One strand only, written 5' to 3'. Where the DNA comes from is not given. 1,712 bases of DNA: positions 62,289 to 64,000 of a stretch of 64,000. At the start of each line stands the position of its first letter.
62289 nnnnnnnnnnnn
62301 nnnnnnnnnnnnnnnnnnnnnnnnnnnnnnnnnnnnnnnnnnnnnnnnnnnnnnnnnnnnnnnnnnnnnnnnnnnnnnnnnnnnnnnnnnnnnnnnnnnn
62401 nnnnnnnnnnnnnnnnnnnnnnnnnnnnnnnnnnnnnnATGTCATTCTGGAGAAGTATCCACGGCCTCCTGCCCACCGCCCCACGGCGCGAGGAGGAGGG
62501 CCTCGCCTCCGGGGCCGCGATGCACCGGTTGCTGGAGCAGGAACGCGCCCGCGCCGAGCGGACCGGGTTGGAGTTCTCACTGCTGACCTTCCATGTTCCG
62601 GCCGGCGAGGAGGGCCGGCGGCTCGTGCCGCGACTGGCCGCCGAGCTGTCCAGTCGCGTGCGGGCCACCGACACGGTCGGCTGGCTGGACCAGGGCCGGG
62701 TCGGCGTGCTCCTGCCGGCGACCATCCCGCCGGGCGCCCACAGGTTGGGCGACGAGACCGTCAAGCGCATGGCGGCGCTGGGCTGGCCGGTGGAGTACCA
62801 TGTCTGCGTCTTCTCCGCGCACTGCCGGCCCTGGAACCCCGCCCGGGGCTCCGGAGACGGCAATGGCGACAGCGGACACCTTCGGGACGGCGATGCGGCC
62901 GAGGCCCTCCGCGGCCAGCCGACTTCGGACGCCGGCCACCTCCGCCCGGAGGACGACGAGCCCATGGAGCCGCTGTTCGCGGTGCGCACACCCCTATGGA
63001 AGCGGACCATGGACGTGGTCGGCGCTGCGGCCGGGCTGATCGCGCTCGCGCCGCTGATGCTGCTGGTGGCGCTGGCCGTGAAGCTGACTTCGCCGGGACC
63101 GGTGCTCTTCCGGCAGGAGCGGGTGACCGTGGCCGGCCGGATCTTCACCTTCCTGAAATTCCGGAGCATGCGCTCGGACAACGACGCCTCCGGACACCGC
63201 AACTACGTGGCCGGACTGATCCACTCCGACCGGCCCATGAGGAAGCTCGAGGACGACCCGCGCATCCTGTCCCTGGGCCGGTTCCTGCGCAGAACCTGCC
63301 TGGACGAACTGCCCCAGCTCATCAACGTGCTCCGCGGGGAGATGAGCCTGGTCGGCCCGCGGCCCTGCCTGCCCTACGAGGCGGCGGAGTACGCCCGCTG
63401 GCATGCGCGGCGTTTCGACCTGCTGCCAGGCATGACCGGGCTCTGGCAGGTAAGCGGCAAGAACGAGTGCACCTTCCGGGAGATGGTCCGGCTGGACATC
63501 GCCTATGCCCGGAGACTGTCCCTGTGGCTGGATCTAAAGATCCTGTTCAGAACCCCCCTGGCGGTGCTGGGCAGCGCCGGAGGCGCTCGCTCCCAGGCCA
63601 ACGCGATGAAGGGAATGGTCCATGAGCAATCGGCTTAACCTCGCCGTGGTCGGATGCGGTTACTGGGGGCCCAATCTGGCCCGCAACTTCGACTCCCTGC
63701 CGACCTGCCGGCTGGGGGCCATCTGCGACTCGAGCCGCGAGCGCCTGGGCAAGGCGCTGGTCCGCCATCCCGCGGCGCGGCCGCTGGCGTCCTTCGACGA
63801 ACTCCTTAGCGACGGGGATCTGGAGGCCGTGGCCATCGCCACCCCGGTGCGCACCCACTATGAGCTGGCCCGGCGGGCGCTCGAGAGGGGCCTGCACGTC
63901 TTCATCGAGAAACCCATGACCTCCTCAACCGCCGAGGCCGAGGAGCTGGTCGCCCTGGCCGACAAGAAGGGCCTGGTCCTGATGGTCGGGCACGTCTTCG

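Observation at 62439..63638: Degenerate GGDEF domain with intact RxxD site fused to the priming glycosyltransferase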

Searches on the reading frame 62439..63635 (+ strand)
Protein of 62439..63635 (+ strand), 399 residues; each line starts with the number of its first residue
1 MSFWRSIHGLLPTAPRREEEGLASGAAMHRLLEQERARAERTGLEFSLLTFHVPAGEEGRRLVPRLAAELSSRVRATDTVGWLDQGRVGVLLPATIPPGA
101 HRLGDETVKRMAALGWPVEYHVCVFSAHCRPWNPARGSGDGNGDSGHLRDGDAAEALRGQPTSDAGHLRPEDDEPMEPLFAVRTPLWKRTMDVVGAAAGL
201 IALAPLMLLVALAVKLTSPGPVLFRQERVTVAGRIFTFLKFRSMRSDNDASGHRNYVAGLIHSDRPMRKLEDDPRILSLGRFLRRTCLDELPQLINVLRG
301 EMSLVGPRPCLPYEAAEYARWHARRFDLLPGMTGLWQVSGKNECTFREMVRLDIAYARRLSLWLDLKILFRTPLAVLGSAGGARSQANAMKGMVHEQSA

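Call 4: search_protein_families(library=pfam, proteins=[window:62439-63635:+], max_evalue=10)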
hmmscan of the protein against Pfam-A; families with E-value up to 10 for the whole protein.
window:62439-63635:+ (399 aa): 1 family
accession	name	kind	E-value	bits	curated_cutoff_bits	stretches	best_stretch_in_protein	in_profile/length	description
PF02397.22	Bac_transf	-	1.4e-63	214.1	27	1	188-377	1-178/179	Bacterial sugar transferase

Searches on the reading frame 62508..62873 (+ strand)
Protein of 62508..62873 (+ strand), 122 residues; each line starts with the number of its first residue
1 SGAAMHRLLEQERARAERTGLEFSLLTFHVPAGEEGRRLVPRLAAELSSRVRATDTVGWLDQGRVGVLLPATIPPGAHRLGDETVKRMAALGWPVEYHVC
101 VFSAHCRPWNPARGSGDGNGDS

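Call 10: find_related_loci(query=window:62508-62873:+, collection=genome_contigs, flank=8000)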
Query window:62508-62873:+ (122 aa) in genome_contigs; peptide patterns used: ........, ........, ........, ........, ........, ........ (x = any residue, [..] = any of these).
290 stretches matched a pattern, but none encodes a relative of the query by tblastn (E <= 1e-3).

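Call 19: search_protein_representatives(protein=window:62508-62873:+)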
Query: 122 residues. Proteins with E-value up to 0.001 (for the whole library): 862; up to 1e-10: 60; up to 1e-30: 1. The best 150 are listed.
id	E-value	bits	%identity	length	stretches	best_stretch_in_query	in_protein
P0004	7.1e-40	152.4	65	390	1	5-117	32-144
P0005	3.5e-23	98.5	30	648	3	4-112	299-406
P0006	1.2e-22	96.7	53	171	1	4-96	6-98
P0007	1.5e-22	96.5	37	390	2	5-92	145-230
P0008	1.7e-22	96.3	40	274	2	5-83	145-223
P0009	4.1e-21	91.8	34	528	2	6-104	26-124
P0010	4.5e-20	88.4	33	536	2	5-96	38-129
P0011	5.4e-20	88.2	37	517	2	4-77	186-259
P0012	5.4e-20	88.2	34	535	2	8-100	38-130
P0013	3.4e-19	85.6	34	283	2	6-95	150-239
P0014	1.8e-18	83.3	31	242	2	9-104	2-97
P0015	8.6e-16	74.6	30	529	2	7-113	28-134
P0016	2.5e-14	69.9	47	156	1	5-118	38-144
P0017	6.8e-14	68.5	37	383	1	5-103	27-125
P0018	1.0e-13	67.9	46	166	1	4-104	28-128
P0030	2.4e-12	63.4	36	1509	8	24-86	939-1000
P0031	4.4e-12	62.6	40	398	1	4-103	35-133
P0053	5.2e-11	59.1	34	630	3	13-87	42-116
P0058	6.3e-11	58.9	38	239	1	6-106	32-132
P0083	3.6e-10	56.4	47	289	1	5-85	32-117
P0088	5.2e-10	55.9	39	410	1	7-104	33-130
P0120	3.3e-09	53.3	38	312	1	6-120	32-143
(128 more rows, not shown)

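Call 52: search_protein_families(library=pfam, proteins=[P0005, P0009, P0030, P0053, P0120, P0083, P0058, P0088, P0031], max_evalue=0.01)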
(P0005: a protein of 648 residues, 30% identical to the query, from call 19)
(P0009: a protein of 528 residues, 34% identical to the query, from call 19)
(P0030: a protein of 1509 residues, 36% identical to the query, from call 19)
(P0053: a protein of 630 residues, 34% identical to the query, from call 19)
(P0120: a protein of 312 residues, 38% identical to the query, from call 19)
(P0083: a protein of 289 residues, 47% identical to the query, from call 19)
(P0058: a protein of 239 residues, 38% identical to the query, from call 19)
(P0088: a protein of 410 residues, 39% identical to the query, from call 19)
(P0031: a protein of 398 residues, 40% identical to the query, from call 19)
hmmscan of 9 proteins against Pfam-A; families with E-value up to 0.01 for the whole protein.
P0005 (648 aa): 2 families
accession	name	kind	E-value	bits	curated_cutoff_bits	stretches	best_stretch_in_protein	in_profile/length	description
PF02397.22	Bac_transf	-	2.9e-63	213.1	27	1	449-640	1-178/179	Bacterial sugar transferase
PF00990.26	GGDEF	-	2e-07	31.4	23.8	0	194-238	60-104/161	Diguanylate cyclase, GGDEF domain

P0009 (528 aa): 1 family
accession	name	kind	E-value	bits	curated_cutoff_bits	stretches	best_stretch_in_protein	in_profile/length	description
PF02397.22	Bac_transf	-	3.4e-64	216.1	27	1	335-522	1-178/179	Bacterial sugar transferase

P0030 (1509 aa): 7 families
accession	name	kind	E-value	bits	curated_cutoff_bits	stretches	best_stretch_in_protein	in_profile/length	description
PF05345.18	He_PIG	-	1.9e-186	605.7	24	10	599-690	1-93/96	Putative Ig domain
PF05510.18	Sarcoglycan_2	-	6.2e-18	65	24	0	1214-1249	28-67/95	Sarcoglycan alpha/epsilon N-terminal domain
PF00648.27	Peptidase_C2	-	3.3e-15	56.4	23.8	1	248-472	44-252/297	Calpain family cysteine protease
PF19843.4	DUF6318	-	1.3e-11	45.4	23.8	0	506-543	75-112/158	Family of unknown function (DUF6318)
PF21711.3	DCTN5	-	1.3e-07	31.9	40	0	1026-1064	132-170/182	Dynactin subunit 5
PF02294.24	7kD_DNA_binding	-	0.00038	20.9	25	0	609-624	20-35/58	7kD DNA-binding domain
PF03330.24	DPBB_1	-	0.0017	19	28.8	0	737-791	13-67/83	Lytic transglycolase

P0053 (630 aa): 3 families
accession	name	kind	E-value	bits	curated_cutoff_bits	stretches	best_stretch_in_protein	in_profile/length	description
PF02397.22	Bac_transf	-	1.1e-67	227.5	27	1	424-624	1-178/179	Bacterial sugar transferase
PF00990.26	GGDEF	-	9.3e-12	45.4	23.8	2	195-252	59-116/161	Diguanylate cyclase, GGDEF domain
PF17853.6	GGDEF_2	-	2.2e-06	28.4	24.5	0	306-385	21-95/116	GGDEF-like domain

P0120 (312 aa): 0 families

P0083 (289 aa): 0 families

P0058 (239 aa): 0 families

P0088 (410 aa): 1 family
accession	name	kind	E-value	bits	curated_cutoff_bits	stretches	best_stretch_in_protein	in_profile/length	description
PF02397.22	Bac_transf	-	2.3e-66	223.2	27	1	205-404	1-178/179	Bacterial sugar transferase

P0031 (398 aa): 1 family
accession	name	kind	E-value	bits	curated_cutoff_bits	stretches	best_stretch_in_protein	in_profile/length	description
PF02397.22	Bac_transf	-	6.1e-53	179.4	27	1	193-386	1-178/179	Bacterial sugar transferase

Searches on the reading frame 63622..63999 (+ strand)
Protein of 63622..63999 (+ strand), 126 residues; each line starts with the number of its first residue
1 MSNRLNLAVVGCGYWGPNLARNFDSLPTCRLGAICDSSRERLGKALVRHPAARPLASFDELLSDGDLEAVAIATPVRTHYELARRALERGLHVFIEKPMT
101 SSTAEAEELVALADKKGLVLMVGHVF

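Call 4: search_protein_families(library=pfam, proteins=[window:63622-63999:+], max_evalue=10)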
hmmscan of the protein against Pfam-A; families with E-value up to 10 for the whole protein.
window:63622-63999:+ (126 aa): 4 families
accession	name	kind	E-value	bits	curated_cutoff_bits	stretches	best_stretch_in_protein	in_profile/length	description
PF01408.29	GFO_IDH_MocA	-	1.8e-28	100.1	24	1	6-124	2-120/120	Oxidoreductase family, NAD-binding Rossmann fold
PF03447.22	NAD_binding_3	-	0.00076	20.6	24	1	11-118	1-111/116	Homoserine dehydrogenase, NAD binding domain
PF04748.18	Polysacc_deac_2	-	0.058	12.9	27.5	1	70-104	25-59/212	Divergent polysaccharide deacetylase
PF01118.30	Semialdhyde_dh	-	0.18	12.7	26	1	7-94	2-94/121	Semialdehyde dehydrogenase, NAD binding domain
